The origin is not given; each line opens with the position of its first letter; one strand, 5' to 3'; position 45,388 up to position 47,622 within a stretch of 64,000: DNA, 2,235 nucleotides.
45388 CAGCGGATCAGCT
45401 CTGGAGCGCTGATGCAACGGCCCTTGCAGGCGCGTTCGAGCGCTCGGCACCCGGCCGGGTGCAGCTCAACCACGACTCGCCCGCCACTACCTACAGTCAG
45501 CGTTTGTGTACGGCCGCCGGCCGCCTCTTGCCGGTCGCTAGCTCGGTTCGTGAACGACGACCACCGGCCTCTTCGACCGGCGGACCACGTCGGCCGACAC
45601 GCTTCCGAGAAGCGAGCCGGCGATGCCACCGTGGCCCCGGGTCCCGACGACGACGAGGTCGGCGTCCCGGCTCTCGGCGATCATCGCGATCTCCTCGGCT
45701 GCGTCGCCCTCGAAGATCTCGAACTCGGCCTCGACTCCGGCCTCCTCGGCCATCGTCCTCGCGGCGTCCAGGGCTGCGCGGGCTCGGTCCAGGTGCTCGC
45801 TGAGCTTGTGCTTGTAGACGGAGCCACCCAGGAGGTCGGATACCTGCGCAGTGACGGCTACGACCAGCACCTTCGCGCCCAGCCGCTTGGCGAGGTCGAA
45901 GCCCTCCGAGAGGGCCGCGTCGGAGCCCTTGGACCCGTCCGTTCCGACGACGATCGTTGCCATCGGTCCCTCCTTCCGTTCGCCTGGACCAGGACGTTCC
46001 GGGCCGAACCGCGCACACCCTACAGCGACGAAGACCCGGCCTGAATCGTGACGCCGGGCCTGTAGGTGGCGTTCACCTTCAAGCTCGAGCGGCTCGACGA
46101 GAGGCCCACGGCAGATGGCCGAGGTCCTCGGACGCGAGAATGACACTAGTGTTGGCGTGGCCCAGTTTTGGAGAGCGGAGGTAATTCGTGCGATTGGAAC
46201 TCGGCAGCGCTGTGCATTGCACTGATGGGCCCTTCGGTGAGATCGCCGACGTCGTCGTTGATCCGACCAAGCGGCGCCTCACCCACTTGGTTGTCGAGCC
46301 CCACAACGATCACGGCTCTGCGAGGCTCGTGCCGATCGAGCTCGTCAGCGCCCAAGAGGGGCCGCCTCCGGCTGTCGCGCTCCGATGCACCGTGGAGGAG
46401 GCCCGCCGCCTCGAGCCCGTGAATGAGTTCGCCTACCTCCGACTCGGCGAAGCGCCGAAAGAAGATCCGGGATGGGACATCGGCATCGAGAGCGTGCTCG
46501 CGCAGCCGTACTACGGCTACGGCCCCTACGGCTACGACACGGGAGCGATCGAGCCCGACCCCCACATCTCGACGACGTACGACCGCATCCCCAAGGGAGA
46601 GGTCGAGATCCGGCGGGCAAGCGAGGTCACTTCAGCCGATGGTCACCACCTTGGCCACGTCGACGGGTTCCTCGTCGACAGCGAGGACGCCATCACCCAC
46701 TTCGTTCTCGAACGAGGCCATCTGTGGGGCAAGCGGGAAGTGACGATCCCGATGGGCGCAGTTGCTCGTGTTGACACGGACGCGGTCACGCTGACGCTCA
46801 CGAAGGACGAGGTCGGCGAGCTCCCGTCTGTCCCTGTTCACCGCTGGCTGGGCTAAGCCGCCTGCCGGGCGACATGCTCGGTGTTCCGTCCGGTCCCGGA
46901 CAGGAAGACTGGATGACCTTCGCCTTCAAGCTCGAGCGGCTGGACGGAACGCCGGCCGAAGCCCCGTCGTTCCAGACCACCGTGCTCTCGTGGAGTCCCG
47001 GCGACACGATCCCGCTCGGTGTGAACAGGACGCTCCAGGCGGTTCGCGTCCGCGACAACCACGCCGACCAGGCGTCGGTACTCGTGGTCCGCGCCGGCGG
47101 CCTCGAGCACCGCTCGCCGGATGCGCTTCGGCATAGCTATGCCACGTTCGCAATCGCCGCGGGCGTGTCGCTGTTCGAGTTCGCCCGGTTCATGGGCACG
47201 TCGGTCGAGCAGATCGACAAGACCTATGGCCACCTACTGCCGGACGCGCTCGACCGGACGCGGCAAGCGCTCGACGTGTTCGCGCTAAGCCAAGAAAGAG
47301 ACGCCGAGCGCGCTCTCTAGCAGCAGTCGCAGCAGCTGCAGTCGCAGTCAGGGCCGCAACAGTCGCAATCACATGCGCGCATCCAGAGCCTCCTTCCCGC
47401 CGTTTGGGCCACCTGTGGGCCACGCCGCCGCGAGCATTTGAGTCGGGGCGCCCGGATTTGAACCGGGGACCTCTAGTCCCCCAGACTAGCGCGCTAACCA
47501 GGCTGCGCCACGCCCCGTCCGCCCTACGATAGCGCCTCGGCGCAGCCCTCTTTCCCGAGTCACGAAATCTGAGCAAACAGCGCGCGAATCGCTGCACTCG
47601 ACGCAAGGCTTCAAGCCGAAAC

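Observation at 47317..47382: Strong-SD 21-codon polycysteine micro-ORF next to tRNA-Pro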

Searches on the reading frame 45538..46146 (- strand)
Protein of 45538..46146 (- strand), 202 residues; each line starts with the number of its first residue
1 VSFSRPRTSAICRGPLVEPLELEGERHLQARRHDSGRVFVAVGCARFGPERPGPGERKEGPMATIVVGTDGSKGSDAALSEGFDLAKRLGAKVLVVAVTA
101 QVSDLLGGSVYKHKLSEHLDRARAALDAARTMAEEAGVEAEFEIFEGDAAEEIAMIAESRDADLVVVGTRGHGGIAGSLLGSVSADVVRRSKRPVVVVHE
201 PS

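Call 6: search_protein_families(library=pfam, proteins=[window:45538-46146:-], max_evalue=0.01)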
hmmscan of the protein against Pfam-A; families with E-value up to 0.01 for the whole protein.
window:45538-46146:- (202 aa): 2 families
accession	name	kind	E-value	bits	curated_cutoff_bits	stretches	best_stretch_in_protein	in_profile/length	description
PF00582.32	Usp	-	6.9e-31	108.1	24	1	64-199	4-141/141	Universal stress protein family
PF01261.30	AP_endonuc_2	-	0.0023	18.1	31.1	1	81-151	72-133/249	Xylose isomerase-like TIM barrel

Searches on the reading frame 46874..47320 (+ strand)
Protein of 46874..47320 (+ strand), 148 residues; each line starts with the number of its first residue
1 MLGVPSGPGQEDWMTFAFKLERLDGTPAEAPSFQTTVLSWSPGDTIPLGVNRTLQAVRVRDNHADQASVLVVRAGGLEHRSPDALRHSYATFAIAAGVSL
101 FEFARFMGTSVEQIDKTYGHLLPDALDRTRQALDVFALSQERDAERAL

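Call 6: search_protein_families(library=pfam, proteins=[window:46874-47320:+], max_evalue=0.01)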
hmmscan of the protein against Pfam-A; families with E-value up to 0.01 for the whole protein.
window:46874-47320:+ (148 aa): 0 families

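Call 19: find_encoding_contigs(protein=window:46874-47320:+, flank=3000, max_places=10)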
Protein window:46874-47320:+ (148 aa): no gene with exactly this product is on record in the collection.

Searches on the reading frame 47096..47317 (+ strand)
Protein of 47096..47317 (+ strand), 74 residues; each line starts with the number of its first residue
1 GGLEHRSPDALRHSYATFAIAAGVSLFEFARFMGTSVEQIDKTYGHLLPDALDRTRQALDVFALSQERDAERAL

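Call 26: find_related_loci(query=window:47096-47317:+, collection=viral_contigs, flank=3000)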
Query window:47096-47317:+ (74 aa) in viral_contigs; peptide patterns used: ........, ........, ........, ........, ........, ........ (x = any residue, [..] = any of these).
10 stretches matched a pattern; 1 encode a relative of the query (tblastn E <= 1e-3); 1 distinct loci.
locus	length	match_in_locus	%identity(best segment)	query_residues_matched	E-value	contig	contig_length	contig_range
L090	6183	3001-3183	87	2-62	1e-33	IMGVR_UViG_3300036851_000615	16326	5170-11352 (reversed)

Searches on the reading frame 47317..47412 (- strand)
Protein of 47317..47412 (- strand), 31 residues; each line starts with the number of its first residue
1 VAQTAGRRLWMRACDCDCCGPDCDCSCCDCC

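Call 6: search_protein_families(library=pfam, proteins=[window:47317-47412:-], max_evalue=0.01)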
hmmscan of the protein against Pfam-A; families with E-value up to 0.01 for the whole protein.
window:47317-47412:- (31 aa): 0 families

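Call 33: search_protein_representatives(protein=window:47320-47412:-)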
Query: 31 residues. Proteins with E-value up to 0.001 (for the whole library): 0; up to 1e-10: 0; up to 1e-30: 0. The best 0 are listed.

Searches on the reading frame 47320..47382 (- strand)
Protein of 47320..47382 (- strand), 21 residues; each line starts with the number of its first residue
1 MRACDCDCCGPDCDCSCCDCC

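Call 42: search_protein_families(library=ncbifam, proteins=[window:47320-47382:-], max_evalue=10)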
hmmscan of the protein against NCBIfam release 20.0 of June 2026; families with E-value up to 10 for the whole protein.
seq(21 aa): 0 families

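Call 71: search_protein_families(library=pfam, proteins=[window:47320-47382:-], max_evalue=10)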
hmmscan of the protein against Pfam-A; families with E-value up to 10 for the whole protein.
seq(21 aa): 0 families

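Call 72: search_solved_structures(query=window:47320-47382:-, max_evalue=10, show_alignments=3)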
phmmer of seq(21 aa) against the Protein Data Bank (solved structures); distinct sequences matched with E-value up to 10: 0.

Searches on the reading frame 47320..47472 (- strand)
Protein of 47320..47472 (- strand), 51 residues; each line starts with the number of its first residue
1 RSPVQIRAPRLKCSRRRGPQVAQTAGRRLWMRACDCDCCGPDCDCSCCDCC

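Call 23: find_homologous_proteins(query=window:47320-47472:-, max_evalue=10)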
Query window:47320-47472:-: no candidate shares three 5-residue words with the query. No homologue found.
